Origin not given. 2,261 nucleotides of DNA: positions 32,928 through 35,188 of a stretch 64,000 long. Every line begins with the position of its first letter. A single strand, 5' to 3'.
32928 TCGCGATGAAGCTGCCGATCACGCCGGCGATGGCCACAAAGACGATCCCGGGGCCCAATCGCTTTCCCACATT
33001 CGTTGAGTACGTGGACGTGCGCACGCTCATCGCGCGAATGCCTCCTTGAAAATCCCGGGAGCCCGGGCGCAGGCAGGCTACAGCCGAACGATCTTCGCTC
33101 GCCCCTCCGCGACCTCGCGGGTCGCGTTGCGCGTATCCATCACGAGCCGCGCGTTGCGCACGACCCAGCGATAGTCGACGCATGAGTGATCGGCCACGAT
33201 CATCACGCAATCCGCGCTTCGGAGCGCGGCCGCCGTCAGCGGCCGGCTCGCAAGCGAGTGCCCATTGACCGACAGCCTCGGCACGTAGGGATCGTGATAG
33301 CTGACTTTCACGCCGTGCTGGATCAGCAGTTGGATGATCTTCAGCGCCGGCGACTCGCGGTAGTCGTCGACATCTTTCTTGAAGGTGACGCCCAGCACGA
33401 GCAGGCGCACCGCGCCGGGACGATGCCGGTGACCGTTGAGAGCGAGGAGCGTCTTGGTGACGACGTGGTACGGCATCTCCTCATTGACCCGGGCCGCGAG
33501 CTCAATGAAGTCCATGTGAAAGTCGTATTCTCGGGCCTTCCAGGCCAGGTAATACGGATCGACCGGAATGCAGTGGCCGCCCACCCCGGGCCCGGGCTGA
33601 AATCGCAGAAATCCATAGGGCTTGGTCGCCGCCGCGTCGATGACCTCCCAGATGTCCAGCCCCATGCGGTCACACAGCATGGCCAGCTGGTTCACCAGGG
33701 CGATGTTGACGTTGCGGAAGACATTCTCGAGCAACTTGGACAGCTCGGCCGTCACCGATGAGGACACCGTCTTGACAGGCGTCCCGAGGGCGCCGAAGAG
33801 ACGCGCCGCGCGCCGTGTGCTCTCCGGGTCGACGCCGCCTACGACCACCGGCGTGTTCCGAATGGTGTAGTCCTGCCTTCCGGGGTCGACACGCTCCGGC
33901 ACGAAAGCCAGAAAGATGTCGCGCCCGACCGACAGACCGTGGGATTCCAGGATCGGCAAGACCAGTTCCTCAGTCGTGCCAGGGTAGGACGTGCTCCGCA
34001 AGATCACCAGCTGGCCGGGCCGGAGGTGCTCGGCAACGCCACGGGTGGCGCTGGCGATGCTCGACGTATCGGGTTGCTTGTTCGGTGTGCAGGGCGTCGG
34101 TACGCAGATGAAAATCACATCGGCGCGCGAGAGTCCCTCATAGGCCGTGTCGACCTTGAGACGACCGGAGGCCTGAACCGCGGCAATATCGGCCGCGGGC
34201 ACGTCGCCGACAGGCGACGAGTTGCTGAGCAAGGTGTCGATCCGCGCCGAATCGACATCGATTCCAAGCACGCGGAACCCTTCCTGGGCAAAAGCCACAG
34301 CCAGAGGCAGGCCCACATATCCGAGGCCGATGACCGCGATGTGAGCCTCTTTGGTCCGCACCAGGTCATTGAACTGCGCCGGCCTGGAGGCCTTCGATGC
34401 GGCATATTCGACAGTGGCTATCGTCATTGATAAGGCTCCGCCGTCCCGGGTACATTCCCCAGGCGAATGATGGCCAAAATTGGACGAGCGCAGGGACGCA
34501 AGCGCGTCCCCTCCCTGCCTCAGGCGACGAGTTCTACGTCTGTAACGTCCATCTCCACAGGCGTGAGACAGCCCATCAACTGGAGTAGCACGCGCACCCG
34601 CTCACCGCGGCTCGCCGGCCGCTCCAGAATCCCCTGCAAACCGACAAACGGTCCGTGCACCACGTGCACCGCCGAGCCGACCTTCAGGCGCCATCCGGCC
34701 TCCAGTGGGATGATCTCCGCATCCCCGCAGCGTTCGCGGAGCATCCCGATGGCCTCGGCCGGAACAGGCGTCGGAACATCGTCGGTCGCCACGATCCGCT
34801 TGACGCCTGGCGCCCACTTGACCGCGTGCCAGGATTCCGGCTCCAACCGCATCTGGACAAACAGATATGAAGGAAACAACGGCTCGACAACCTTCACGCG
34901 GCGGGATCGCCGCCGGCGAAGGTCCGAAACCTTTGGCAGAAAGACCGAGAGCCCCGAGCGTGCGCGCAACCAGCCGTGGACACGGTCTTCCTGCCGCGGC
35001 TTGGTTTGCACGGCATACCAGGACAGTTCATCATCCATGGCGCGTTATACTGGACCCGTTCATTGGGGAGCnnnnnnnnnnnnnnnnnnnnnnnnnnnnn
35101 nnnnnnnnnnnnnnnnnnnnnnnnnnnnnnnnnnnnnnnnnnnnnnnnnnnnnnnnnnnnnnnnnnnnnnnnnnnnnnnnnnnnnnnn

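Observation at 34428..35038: Specialised NusG paralog encoded inside the polysaccharide operon, followed by a hairpin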

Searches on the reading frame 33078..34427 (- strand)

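Call 6: search_protein_families(library=pfam, proteins=[window:33078-34427:-])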
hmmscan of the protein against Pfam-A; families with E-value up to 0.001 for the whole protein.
window:33078-34427:- (449 aa): 5 families
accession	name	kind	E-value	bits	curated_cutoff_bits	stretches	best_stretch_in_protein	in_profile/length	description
PF03721.20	UDPG_MGDP_dh_N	-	4.5e-44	150.7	27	1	29-207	2-183/187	UDP-glucose/GDP-mannose dehydrogenase family, NAD binding domain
PF00984.24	UDPG_MGDP_dh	-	3.1e-33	114.2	25.4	1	226-316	2-93/94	UDP-glucose/GDP-mannose dehydrogenase family, central domain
PF03720.21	UDPG_MGDP_dh_C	-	1.7e-23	83.4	30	1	343-436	1-101/103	UDP-glucose/GDP-mannose dehydrogenase family, UDP binding domain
PF03446.21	NAD_binding_2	-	9.1e-12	45.7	21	1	30-156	2-104/161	NAD binding domain of 6-phosphogluconate dehydrogenase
PF02737.24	3HCDH_N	-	0.00024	21.5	22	1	29-106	1-83/180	3-hydroxyacyl-CoA dehydrogenase, NAD binding domain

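Call 7: search_protein_families(library=ncbifam, proteins=[window:33078-34427:-], max_evalue=0.01)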
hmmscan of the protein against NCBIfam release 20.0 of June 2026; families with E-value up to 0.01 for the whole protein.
window:33078-34427:- (449 aa): 17 families
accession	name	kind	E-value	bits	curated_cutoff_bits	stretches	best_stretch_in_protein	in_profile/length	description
TIGR03026.1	NDP-sugDHase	subfamily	1.1e-124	416.4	189.8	1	29-434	2-413/413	nucleotide sugar dehydrogenase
NF040825.1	UDPMaNacDH_Arch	equivalog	1.7e-78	264.4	750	1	29-417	2-377/418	UDP-N-acetyl-D-mannosamine dehydrogenase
NF008286.0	PRK11064.1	equivalog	3.7e-75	253.1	459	1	28-418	4-400/420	UDP-N-acetyl-D-mannosamine dehydrogenase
NF011729.0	PRK15182.1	equivalog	1.2e-56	192.3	592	1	26-384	5-359/425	Vi polysaccharide biosynthesis UDP-N-acetylglucosamine C-6 dehydrogenase TviB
NF041297.1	UDPGDh_AglM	equivalog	1.1e-52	179.4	670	1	29-434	2-415/429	UDP-glucose 6-dehydrogenase AglM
NF047673.2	TeichurnBiosyTuaD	equivalog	2.9e-40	138.7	700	1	29-417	3-390/439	UDP-glucose 6-dehydrogenase TuaD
NF011631.0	PRK15057.1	equivalog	3.9e-13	49.3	757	1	29-381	2-338/388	UDP-glucose 6-dehydrogenase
TIGR01505.1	tartro_sem_red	equivalog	3.2e-10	39.7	340.75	1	30-265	2-203/291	2-hydroxy-3-oxopropionate reductase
NF012005.0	PRK15461.1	equivalog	4.5e-08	32.6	348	1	28-259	2-199/298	sulfolactaldehyde 3-reductase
NF043037.1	ThreonDh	equivalog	5.6e-07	29.3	350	1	27-69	2-44/297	L-threonate dehydrogenase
NF008592.0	PRK11559.1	equivalog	2.8e-06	26.8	397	1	29-265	4-206/296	2-hydroxy-3-oxopropionate reductase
TIGR03911.1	pyrrolys_PylD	equivalog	0.00062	19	150.05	1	26-74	144-192/266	3-methylornithyl-N6-L-lysine dehydrogenase PylD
NF004783.0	PRK06129.1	equivalog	0.0024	17.3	347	1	28-66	3-41/315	3-hydroxyacyl-CoA dehydrogenase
NF045814.1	HdxpentlteDhPtlF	equivalog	0.004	16.9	450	0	38-105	8-77/247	1-deoxy-11-beta-hydroxypentalenate dehydrogenase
TIGR01692.1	HIBADH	equivalog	0.004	16.5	291.6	0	33-80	2-49/288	3-hydroxyisobutyrate dehydrogenase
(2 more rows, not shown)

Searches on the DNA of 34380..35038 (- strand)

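Call 24: search_rna_families(source=window, start=34380, end=34560, threshold=evalue, max_evalue=10, show_alignments=3)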
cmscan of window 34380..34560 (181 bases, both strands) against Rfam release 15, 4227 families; matches with E-value up to 10: 5.
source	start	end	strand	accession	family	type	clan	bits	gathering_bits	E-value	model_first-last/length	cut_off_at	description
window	34484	34517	-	RF04229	mir-9279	Gene; miRNA;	-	17.5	85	0.78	1-74/74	no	mir-9279 microRNA precursor family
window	34380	34391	-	RF01790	htlv_FSE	Cis-reg; frameshift_element;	-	13.9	45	3.4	1-12/43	3'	ribosomal frameshift site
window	34474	34522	+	RF02338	GlsR16_miR3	Gene; snRNA; snoRNA; CD-box;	-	13.8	100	2.1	1-77/77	no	Giardia snoRNA GlsR16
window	34492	34520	+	RF02985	ftsZ-DE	Gene; sRNA;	-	11.3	72.2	7.3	1-69/69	no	ftsZ-DE RNA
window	34442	34465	+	RF01789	EBER1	Gene; sRNA;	-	10.7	50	3.8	60-83/166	no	Epstein-Barr virus EBER1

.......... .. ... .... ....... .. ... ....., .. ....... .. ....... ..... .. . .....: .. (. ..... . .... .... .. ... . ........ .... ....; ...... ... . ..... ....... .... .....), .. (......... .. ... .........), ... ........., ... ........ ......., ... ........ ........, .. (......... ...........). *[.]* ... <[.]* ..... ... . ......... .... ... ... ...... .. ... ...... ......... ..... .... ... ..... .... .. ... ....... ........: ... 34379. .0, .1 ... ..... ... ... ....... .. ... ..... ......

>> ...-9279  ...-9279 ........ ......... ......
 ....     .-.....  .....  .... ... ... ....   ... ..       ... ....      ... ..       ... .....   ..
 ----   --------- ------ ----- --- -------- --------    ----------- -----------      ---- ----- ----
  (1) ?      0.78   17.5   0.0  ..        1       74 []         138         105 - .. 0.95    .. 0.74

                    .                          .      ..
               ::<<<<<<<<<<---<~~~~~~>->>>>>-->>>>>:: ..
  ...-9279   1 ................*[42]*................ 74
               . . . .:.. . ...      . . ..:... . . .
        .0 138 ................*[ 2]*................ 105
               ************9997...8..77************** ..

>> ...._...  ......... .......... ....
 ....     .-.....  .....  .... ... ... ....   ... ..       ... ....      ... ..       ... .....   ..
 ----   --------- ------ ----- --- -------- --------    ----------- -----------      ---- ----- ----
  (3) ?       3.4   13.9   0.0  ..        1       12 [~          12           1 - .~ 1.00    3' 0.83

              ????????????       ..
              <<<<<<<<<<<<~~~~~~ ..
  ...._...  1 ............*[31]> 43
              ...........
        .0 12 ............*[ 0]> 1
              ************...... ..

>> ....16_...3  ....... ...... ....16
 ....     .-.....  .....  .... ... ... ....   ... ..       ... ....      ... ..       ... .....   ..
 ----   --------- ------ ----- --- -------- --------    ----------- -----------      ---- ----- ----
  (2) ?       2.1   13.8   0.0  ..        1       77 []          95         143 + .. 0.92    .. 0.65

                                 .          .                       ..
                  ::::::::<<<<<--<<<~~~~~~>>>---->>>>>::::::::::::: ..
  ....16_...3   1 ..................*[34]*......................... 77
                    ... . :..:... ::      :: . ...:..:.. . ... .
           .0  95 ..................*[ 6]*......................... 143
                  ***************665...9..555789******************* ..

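Call 35: build_rna_model(alignment_id=A3, structure=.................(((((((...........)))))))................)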
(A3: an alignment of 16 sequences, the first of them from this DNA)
Model R1 built from alignment A3 (16 sequences, 58 columns); structure: as given.
model positions 39; base pairs 7; branch points 0; effective number of sequences 16; information 0.868 bits per position. Calibrated on 0.2 Mb of random sequence (short: E-values are rough).
structure used (alignment columns):
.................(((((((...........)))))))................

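Call 36: search_with_rna_model(model_id=R1, sources=[window, L001, L003, L006, L007, L008, L009, L010, L011, L012, L013, L014, L015, L016, L017, L018, L019, L020, L021, L022, L023, L024, L025, L026, L027, L028, L029, L030, L031, L032, L033, L034, L035, L036, L037, L038, L039, L040, L041, L042, L043, L044, L045, L046, L047, L048, L049, L050, L051, L052, L053, L054, L055, L056, L057, L058, L059, L060, L061, L062, L063, L064, L065, L066, L067, L068, L069], max_evalue=10, make_alignment=true)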
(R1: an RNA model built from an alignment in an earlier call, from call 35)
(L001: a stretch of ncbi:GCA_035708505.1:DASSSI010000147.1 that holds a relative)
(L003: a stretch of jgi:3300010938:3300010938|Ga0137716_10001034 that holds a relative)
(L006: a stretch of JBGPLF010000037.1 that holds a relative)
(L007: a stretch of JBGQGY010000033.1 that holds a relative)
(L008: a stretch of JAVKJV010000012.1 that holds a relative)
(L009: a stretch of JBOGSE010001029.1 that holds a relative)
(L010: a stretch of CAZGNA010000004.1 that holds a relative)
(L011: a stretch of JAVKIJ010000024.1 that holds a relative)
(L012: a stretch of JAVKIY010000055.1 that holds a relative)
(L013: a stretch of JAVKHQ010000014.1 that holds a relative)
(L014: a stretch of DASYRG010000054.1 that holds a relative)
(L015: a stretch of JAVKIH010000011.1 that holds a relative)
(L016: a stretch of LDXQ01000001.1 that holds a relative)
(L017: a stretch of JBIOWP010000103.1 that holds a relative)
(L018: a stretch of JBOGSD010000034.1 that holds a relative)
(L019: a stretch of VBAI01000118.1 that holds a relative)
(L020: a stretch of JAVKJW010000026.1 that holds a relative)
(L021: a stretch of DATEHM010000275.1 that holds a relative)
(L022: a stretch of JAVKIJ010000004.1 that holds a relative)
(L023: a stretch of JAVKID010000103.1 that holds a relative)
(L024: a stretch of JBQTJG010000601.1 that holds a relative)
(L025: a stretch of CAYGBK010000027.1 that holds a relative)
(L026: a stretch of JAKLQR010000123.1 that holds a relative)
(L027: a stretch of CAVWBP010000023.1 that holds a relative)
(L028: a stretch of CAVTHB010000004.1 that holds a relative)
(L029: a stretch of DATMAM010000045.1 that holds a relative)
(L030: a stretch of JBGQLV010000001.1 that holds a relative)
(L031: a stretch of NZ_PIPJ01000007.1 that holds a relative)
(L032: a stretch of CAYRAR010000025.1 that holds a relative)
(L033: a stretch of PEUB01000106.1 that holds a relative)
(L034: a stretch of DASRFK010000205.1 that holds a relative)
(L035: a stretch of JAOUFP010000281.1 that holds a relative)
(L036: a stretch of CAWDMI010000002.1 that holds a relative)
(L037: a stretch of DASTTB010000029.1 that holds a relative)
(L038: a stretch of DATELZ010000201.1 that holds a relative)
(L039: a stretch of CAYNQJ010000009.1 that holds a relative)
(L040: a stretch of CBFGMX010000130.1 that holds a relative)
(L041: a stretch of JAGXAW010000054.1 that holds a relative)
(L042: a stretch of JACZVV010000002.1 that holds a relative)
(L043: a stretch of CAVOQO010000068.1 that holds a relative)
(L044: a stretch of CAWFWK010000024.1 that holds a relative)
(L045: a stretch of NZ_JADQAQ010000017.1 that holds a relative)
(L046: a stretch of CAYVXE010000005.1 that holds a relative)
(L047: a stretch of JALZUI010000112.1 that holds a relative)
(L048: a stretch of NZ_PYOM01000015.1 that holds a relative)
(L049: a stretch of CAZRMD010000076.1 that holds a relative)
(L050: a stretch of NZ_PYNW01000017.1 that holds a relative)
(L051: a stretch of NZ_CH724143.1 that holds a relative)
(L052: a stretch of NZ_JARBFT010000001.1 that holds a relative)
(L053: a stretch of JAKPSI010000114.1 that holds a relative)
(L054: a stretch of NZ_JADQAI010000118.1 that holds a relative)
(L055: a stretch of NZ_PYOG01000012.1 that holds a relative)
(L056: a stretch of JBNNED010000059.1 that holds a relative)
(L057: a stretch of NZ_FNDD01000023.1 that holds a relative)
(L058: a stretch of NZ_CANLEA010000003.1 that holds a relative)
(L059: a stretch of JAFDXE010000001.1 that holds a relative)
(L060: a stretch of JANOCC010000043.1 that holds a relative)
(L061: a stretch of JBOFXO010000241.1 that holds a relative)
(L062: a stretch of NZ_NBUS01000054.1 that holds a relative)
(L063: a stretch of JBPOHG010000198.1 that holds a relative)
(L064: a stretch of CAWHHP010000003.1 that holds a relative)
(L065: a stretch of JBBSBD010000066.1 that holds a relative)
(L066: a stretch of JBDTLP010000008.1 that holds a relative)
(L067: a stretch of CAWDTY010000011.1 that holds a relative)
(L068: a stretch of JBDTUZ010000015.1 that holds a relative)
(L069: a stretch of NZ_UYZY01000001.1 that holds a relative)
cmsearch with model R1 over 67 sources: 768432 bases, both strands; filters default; matches with E-value up to 10: 41.
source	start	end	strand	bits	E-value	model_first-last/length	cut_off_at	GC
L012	6578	6618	+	39.2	1.9e-06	1-39/39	no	0.78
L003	8627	8665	+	39.2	1.9e-06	1-39/39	no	0.72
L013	6564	6602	+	39.2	1.9e-06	1-39/39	no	0.72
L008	6574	6614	+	38.6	2.6e-06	1-39/39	no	0.76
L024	6566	6606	+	38.2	3.2e-06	1-39/39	no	0.76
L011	1106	1144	+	37.7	4.3e-06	1-39/39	no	0.69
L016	6545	6586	+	37.4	4.9e-06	1-39/39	no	0.6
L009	5784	5824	+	35.8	1.2e-05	1-39/39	no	0.61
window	34429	34467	-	35.6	1.3e-05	1-39/39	no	0.64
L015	6555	6595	+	35.6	1.4e-05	1-39/39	no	0.71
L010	6584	6622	+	35.5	1.4e-05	1-39/39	no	0.72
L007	6558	6596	+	35.1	1.7e-05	1-39/39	no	0.64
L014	6599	6637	+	34.1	3e-05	1-39/39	no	0.56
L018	6366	6406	+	33.8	3.6e-05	1-39/39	no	0.76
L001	2717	2752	+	32.2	8.3e-05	1-39/39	no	0.64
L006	6569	6607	+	32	9.7e-05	1-39/39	no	0.74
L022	6562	6603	+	27.6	0.001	1-39/39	no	0.79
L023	4202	4241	+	26.3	0.0021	1-39/39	no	0.8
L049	6523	6560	+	25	0.0041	1-39/39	no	0.61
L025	4316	4354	+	20.9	0.039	1-39/39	no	0.59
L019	3413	3443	+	17.8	0.22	2-32/39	no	0.74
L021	6548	6584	+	15.9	0.61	1-39/39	no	0.7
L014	7984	8022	+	15.1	0.91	1-39/39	no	0.82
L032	6519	6552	+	15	0.97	1-39/39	no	0.62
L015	10828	10862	-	14.6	1.2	1-39/39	no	0.8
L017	2732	2765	+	14.5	1.3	1-39/39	no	0.74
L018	255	282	-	14.2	1.5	1-39/39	no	0.82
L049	3921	3954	-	13.7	2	1-39/39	no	0.71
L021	4866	4904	+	13.2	2.6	1-39/39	no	0.67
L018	2221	2275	-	12.5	3.7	1-39/39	no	0.69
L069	195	225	+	12.5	3.8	2-32/39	no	0.74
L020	2838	2877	+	12.3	4.2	1-39/39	no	0.68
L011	6436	6473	-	12.1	4.6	1-39/39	no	0.74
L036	7284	7317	+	12.1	4.7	1-39/39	no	0.68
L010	1990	2019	-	12.1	4.7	2-31/39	no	0.8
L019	1797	1839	+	11.8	5.5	1-39/39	no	0.65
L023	6374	6411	+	11.7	5.8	1-39/39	no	0.74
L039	5664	5713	-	11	8.6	1-39/39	no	0.7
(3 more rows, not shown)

Alignment A4: 41 matches aligned to the model, 66 columns, each read 5' to 3' on its own strand. Consensus structure (alignment columns), stored with it:
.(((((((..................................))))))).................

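Call 37: search_with_rna_model(model_id=R1, sources=[window, L001, L003, L006, L007, L008, L009, L010, L011, L012, L013, L014, L015, L016, L018, L019, L021, L022, L023, L024, L025, L032, L049], max_evalue=0.02, make_alignment=true, show_alignments=0)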
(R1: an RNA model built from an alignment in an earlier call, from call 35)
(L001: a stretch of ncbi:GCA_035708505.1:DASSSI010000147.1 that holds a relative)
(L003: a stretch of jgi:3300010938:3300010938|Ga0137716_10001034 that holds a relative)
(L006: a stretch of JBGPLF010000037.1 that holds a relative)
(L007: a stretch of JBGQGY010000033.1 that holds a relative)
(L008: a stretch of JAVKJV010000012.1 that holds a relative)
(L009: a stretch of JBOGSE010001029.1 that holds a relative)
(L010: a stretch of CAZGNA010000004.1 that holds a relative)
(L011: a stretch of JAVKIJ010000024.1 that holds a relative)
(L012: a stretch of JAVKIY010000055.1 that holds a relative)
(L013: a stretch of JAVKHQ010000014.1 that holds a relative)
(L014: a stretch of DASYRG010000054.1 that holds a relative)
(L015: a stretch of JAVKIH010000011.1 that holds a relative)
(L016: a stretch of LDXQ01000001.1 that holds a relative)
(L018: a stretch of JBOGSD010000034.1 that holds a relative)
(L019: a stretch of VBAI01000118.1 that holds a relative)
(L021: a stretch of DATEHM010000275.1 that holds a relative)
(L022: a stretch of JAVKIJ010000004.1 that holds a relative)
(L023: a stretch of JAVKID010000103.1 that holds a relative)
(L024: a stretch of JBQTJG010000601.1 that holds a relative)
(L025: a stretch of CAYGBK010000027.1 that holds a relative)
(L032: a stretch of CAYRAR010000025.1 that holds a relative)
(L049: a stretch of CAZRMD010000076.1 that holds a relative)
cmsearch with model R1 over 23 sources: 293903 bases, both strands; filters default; matches with E-value up to 0.02: 20.
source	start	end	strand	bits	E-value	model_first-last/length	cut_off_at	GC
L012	6578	6618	+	39.2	7.2e-07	1-39/39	no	0.78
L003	8627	8665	+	39.2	7.2e-07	1-39/39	no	0.72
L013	6564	6602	+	39.2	7.4e-07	1-39/39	no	0.72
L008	6574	6614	+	38.6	9.8e-07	1-39/39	no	0.76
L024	6566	6606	+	38.2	1.2e-06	1-39/39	no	0.76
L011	1106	1144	+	37.7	1.6e-06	1-39/39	no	0.69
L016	6545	6586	+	37.4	1.9e-06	1-39/39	no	0.6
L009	5784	5824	+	35.8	4.6e-06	1-39/39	no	0.61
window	34429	34467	-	35.6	5.2e-06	1-39/39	no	0.64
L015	6555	6595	+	35.6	5.2e-06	1-39/39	no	0.71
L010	6584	6622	+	35.5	5.5e-06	1-39/39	no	0.72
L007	6558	6596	+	35.1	6.7e-06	1-39/39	no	0.64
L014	6599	6637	+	34.1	1.2e-05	1-39/39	no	0.56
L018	6366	6406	+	33.8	1.4e-05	1-39/39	no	0.76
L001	2717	2752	+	32.2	3.2e-05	1-39/39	no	0.64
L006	6569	6607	+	32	3.7e-05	1-39/39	no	0.74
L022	6562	6603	+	27.6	0.0004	1-39/39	no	0.79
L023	4202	4241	+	26.3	0.0008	1-39/39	no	0.8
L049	6523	6560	+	25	0.0016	1-39/39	no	0.61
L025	4316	4354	+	20.9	0.015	1-39/39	no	0.59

Alignment A5: 20 matches aligned to the model, 42 columns, each read 5' to 3' on its own strand. Consensus structure (alignment columns), stored with it:
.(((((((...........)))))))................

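Call 48: search_rna_families(sources=[L003, L006, L007, L008, L010, L012, L013, L014, L015, L016, L024], threshold=gathering)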
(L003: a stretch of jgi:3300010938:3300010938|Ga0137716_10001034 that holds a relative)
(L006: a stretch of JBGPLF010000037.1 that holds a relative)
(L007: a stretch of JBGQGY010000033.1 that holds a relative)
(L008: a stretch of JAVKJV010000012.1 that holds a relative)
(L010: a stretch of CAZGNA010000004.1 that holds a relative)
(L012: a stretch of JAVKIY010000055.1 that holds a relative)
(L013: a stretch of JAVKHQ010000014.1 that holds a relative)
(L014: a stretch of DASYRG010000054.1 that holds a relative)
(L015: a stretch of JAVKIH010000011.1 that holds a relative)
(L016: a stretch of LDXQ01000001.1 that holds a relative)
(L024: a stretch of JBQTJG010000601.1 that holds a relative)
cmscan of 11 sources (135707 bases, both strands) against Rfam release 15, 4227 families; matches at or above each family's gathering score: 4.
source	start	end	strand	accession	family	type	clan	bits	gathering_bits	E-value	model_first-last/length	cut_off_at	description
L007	8079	8157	+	RF03167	c-di-GMP-I-GGC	Cis-reg; riboswitch;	CL00126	75.2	59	1.1e-15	1-80/80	no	c-di-GMP-I-GGC riboswitch aptamer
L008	8080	8160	+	RF01051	c-di-GMP-I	Cis-reg; riboswitch;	CL00126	66.5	35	1.7e-10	1-87/87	no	c-di-GMP-I riboswitch aptamer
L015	1078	1153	+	RF00005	tRNA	Gene; tRNA;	CL00001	60.8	29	2.2e-10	1-71/71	no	tRNA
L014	6761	6843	+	RF01051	c-di-GMP-I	Cis-reg; riboswitch;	CL00126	60.3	35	5.5e-09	1-87/87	no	c-di-GMP-I riboswitch aptamer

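Call 95: search_rna_families(sources=[L056, L135, L141, L026, L027, L127, L040], threshold=evalue, max_evalue=1)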
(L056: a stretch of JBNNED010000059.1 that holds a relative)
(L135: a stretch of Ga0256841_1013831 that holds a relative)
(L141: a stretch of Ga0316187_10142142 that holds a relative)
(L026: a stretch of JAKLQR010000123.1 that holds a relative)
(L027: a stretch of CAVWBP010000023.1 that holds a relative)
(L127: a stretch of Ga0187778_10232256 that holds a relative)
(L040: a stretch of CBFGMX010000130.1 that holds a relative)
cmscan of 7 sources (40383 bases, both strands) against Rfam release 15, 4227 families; matches with E-value up to 1: 2.
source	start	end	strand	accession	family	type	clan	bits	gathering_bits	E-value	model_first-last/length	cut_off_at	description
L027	6155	6275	-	RF00690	MIR408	Gene; miRNA;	-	22.3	64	0.35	1-126/126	no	MIR408 microRNA precursor family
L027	6153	6279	+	RF00690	MIR408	Gene; miRNA;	-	21.3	64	0.72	1-126/126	no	MIR408 microRNA precursor family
